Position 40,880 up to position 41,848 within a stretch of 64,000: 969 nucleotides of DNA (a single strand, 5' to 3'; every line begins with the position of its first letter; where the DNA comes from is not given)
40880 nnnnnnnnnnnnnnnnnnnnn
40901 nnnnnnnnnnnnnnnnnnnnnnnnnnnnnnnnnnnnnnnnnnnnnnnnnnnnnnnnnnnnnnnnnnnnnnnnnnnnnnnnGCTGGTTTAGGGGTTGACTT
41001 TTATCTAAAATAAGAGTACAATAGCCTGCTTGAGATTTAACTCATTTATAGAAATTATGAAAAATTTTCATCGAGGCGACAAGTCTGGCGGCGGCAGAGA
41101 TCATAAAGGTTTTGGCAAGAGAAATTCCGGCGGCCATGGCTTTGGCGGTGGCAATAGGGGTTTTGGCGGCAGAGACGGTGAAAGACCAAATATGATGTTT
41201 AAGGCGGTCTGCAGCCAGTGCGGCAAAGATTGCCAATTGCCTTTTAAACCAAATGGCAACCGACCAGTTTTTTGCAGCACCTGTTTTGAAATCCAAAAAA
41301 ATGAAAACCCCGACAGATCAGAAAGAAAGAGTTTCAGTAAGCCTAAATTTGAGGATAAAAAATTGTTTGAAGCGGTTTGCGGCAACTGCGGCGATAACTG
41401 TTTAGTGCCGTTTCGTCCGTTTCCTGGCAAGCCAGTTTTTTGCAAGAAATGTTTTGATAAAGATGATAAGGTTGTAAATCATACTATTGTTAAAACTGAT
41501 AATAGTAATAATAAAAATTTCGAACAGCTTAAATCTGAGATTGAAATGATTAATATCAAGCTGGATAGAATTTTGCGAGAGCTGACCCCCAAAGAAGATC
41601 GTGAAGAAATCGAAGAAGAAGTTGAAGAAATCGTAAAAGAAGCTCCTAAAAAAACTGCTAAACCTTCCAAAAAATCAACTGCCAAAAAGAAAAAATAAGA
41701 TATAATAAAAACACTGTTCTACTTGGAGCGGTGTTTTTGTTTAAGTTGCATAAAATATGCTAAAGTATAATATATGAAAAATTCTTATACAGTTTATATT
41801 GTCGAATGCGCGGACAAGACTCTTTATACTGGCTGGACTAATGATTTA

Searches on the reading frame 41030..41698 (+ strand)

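Call 80: search_protein_families(library=phrogs, proteins=[window:41030-41698:+], max_evalue=0.01)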
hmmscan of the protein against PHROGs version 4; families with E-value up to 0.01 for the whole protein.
window:41030-41698:+ (222 aa): 0 families

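Call 81: search_protein_families(library=pfam, proteins=[window:41030-41698:+], max_evalue=0.0001)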
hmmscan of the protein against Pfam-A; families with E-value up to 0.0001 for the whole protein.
window:41030-41698:+ (222 aa): 1 family
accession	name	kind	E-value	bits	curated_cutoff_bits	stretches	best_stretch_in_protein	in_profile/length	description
PF23477.1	zf_Tbcl_2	-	1.3e-27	95.6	27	2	56-89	3-36/37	Probable treble clef zinc finger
